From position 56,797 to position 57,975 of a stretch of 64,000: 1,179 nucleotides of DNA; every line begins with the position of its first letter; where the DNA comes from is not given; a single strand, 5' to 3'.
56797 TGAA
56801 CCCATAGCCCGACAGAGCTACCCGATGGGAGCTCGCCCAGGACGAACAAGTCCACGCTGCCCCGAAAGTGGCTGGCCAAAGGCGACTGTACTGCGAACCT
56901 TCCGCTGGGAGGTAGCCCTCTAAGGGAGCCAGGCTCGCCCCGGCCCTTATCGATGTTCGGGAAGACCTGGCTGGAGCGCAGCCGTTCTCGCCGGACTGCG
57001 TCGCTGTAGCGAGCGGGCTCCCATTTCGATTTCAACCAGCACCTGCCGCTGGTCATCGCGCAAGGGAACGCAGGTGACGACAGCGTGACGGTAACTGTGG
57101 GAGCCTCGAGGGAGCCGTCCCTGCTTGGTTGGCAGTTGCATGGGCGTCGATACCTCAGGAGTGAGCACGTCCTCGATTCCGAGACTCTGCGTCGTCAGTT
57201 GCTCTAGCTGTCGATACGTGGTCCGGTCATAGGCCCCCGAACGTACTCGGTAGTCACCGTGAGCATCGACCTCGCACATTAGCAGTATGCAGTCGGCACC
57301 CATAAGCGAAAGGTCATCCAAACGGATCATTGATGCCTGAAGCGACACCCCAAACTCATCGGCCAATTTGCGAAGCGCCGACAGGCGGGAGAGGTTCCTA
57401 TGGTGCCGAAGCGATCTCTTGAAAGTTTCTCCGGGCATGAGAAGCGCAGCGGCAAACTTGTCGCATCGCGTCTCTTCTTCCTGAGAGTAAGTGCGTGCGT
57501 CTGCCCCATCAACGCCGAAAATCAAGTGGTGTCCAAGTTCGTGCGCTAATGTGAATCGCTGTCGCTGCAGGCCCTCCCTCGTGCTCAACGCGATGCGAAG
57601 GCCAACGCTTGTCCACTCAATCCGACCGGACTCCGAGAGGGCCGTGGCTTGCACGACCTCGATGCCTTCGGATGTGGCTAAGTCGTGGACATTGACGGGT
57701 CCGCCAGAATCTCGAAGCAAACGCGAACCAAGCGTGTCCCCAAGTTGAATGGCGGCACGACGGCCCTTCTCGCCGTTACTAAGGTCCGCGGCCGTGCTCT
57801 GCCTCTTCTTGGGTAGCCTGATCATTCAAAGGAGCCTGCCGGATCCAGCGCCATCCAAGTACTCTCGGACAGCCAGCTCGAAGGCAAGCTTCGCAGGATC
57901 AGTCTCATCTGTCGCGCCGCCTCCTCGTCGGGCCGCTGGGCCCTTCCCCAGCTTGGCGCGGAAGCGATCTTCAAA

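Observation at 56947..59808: SAMHD1-like HD dNTPase coupled to an ImmA/IrrE metallopeptidase: candidate uncharacterised two-gene defence module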

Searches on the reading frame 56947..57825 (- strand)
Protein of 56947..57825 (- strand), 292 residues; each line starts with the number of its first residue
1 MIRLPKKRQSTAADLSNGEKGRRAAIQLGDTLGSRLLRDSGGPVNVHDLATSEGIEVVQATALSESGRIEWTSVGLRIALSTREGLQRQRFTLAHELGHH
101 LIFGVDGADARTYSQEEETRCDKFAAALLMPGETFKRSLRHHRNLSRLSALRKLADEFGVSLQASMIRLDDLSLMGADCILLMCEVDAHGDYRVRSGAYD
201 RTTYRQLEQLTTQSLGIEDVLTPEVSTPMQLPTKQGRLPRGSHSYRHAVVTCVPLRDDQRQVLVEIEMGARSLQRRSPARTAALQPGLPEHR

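Call 3: search_protein_families(library=pfam, proteins=[window:56947-57825:-], max_evalue=0.01)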
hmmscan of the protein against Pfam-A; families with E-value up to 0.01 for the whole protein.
window:56947-57825:- (292 aa): 1 family
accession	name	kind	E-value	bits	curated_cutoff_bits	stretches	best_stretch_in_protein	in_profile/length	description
PF06114.19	Peptidase_M78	-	2.3e-17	63.4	22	1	65-169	18-122/123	IrrE N-terminal-like domain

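Call 4: search_protein_families(library=padloc, proteins=[window:56947-57825:-], max_evalue=0.01)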
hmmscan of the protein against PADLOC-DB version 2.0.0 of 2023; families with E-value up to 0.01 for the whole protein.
window:56947-57825:- (292 aa): 15 families
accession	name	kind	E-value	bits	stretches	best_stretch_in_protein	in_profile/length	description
PDLC04141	capP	-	8.8e-26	88.9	1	41-173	19-154/242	capP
PDLC03953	RmrA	-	2e-14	51.6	1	86-177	205-288/373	-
PDLC03949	RmrA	-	6.8e-13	46.2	1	79-176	179-269/363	-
PDLC03951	RmrA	-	8.5e-13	46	1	85-176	201-289/400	-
PDLC03944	RmrA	-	2.7e-12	44.4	1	81-177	191-288/384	-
PDLC03954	RmrA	-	3.3e-12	44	1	86-180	205-298/380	-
PDLC03945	RmrA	-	4.1e-12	44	1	85-175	204-296/394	-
PDLC03947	RmrA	-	5.1e-12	43.3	1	70-178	188-296/383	-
PDLC03952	RmrA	-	1.5e-11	41.8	1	80-183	210-313/395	-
PDLC03948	RmrA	-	1.1e-10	39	1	79-176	197-293/397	-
PDLC03956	RmrA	-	5.8e-10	36.8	1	80-179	196-293/399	-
PDLC03943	RmrA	-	3.9e-09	34.1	1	82-176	185-276/370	-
PDLC03955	RmrA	-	1.2e-08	32.6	1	84-173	209-291/371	-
PDLC03950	RmrA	-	2.3e-08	31.4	1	79-175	186-281/369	-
PDLC03946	RmrA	-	3.3e-07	27.4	1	78-175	179-270/357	-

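Call 5: search_protein_families(library=ncbifam, proteins=[window:56947-57825:-], max_evalue=0.01)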
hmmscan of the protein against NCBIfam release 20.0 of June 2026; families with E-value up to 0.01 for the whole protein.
window:56947-57825:- (292 aa): 2 families
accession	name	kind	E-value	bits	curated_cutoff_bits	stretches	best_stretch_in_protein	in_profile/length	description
NF052239.1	antitox_spr1629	equivalog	6.7e-11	41.9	335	1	82-176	201-297/377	spr1629 family repressor/antitoxin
NF007238.0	PRK09672.1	equivalog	0.004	16.4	274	1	91-131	167-206/309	phage exclusion protein Lit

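Call 8: search_solved_structures(query=window:56947-57825:-, max_evalue=1, show_alignments=2)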
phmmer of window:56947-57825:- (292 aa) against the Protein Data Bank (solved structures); distinct sequences matched with E-value up to 1: 5.
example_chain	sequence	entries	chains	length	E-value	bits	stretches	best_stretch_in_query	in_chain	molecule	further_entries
3dte_A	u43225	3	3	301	8.1e-06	28.9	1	81-201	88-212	IrrE protein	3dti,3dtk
7t5t_A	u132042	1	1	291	1.4e-05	28.2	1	87-169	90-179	CapP toxin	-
8slm_A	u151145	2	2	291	1.8e-05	27.8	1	79-187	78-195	Zn dependent hydrolase fused to HTH domain, IrrE ortholog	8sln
3pg0_A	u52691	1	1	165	0.00041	23.3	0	16-71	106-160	ThreeFoil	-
9vzy_A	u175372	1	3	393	0.0029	20.6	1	88-180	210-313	HTH cro/C1-type domain-containing protein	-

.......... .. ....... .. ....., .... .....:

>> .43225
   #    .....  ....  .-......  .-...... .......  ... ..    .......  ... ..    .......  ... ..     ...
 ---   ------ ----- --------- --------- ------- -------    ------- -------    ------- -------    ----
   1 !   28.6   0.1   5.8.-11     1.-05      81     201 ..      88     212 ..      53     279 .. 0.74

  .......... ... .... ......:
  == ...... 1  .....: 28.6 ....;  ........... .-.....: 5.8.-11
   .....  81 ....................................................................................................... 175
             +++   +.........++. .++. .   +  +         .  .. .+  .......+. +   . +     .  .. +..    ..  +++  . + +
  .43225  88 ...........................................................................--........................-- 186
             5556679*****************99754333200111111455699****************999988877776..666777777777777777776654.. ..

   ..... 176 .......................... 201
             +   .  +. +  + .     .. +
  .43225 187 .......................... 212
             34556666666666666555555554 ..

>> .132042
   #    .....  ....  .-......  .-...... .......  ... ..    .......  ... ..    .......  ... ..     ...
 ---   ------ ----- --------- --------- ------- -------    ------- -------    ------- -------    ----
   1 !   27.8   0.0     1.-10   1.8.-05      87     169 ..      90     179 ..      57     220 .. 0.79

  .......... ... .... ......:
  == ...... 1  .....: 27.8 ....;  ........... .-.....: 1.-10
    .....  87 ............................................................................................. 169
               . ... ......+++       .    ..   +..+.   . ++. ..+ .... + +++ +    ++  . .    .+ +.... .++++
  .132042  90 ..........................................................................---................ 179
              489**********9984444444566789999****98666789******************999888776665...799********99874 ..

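Call 22: find_homologous_proteins(query=window:56947-57825:-, max_evalue=0.001)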
Query window:56947-57825:- (292 aa): 46 proteins with E <= 0.001 among 4174 candidates.
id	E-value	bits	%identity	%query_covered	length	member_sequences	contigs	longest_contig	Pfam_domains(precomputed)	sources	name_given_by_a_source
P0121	1.1e-186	637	100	100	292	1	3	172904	PF06114.20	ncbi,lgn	-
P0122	3.7e-134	465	76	99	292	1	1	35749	PF06114.20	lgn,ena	-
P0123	1.4e-126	440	77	92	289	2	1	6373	PF06114.20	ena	-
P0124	6.2e-117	408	69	100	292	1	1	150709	PF06114.20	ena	-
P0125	1.1e-112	394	67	100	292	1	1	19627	PF06114.20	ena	-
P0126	2.7e-102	360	61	100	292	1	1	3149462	PF06114.20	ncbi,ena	-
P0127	1.3e-100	355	60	98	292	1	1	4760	PF06114.20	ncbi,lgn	-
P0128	2.2e-99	351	71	83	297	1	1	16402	PF06114.20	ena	-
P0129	3.8e-98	347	60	100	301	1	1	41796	PF06114.20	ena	-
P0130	7.6e-92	326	67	79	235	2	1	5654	PF06114.20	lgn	-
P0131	8.6e-90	319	57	100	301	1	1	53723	PF06114.20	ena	-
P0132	1.5e-89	318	57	100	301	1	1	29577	PF06114.20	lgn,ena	-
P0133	5.7e-81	290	53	99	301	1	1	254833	PF06114.20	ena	-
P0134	8.0e-80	286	50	99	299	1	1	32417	PF06114.20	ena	-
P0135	1.3e-76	276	51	95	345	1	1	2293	PF06114.20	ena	-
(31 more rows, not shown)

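Call 45: predict_structure(alignment_id=A3)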
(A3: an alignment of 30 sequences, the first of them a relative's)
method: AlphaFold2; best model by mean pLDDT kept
length: 292 residues; sequences in the alignment: 30
mean_pLDDT: 87.8   pTM: 0.84
mean pLDDT of the five models: 87.8, 87.4, 87.4, 86.4, 85.7
residues with pLDDT >= 90: 208; 70-90: 49; 50-70: 19; < 50: 16
segments of 3 or more residues with pLDDT < 50: 277-292
pLDDT, mean of each block of 10 residues (from residue 1): 89 95 98 92 92 96 92 93 94 97 79 92 98 97 93 95 94 94 94 95 92 91 87 69 79 86 90 53 40 38
secondary structure, 60 per line:
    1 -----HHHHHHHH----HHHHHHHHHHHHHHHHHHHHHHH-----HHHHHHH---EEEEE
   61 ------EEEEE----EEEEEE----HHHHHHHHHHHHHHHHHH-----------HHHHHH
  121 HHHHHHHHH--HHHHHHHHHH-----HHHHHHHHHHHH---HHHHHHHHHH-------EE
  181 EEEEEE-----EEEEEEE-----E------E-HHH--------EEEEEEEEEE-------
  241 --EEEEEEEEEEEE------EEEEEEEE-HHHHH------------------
elements in order: H6-13 H18-40 H46-52 E56-60 E67-71 E76-81 H86-103 H115-129 H132-141 H147-158 H162-171 E179-186 E192-198 E224-233 E243-254 E261-268 H270-274

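Call 48: fold_search(model_id=the predicted structure, library=pdb)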
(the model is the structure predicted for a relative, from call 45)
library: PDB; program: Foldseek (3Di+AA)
matches with E <= 10: 947; with E <= 0.001: 11
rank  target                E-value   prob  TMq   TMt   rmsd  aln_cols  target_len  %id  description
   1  8sln_A                5.2e-12  1.00  0.57  0.67   5.7       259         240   21  Crystal structure of Deinococcus geothermalis PprI complexed with ssDNA (released 2024-03-13)
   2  3dte                  1.7e-11  1.00  0.54  0.62   5.9       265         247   22  Crystal structure of the IRRE protein, a central regulator of DNA damage repair in deinococcaceae (released 2009-02-10)
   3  8slm                  2.2e-11  1.00  0.54  0.61   6.5       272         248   22  Crystal structure of Deinococcus geothermalis PprI (released 2024-03-13)
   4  3dti                  2.5e-11  1.00  0.56  0.65   5.4       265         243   22  Crystal structure of the IRRE protein, a central regulator of DNA damage repair in deinococcaceae (released 2009-02-10)
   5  7t5t                  1.6e-09  1.00  0.54  0.57   6.8       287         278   20  Structure of Thauera sp. K11 CapP (released 2022-09-14)
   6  6d2s                  7.0e-08  1.00  0.50  0.53   8.0       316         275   14  Mycobacterium tuberculosis transcriptional regulator (released 2019-04-17)
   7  6cz6_D                1.5e-07  1.00  0.46  0.42   8.3       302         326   16  Mycobacterium tuberculosis transcriptional regulator (released 2019-04-17)
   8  6cyy_A                2.0e-07  1.00  0.46  0.42   8.3       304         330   15  Mycobacterium tuberculosis transcriptional regulator (released 2019-04-17)
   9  6cz6_A                4.8e-07  1.00  0.46  0.41   8.2       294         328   16  Mycobacterium tuberculosis transcriptional regulator (released 2019-04-17)
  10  6cyj_A                5.4e-07  1.00  0.46  0.42   7.6       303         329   15  Mycobacterium tuberculosis transcriptional regulator (released 2019-04-17)
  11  6cz6_C                9.2e-07  1.00  0.48  0.44   8.2       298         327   15  Mycobacterium tuberculosis transcriptional regulator (released 2019-04-17)
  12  6pl0_B                1.0e-03  0.99  0.25  0.13  12.1       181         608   14  Crystal structure of the dark-adapted full-length bacteriophytochrome XccBphP from Xanthomonas campestris in the Pr st (released 2020-12-30)
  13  6gg9_A                1.3e-03  1.00  0.24  0.44   6.4       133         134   15  Crystal structures of a short blue light photoreceptor protein PpSB1-LOV mutant (dark state) - R61H/R66I (released 2018-07-25)
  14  8a36_C                1.7e-03  1.00  0.24  0.44   5.8       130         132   15  Crystal structure of PpSB1-LOV-K117E mutant (dark state), monoclinic form (released 2023-07-05)
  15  5akp_B                2.0e-03  0.96  0.22  0.12  13.7       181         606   15  Crystal structure of the dark-adapted full-length bacteriophytochrome XccBphP from Xanthomonas campestris bound to BV  (released 2016-05-04)
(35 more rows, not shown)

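Call 76: search_protein_families(library=phrogs, proteins=[window:56947-57825:-], max_evalue=0.001)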
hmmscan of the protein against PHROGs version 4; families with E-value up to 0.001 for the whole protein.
window:56947-57825:- (292 aa): 4 families
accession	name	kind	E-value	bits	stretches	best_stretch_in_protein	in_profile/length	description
phrog_2439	-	transcription regulation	3.1e-21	76.7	1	45-175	150-283/367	transcriptional regulator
phrog_1914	-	unknown function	2.7e-11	44.6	1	78-176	83-181/222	-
phrog_87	-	other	4.1e-10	40.8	1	45-173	42-165/227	metallo-protease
phrog_19315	-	unknown function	5.1e-05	23.5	1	87-175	93-182/348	-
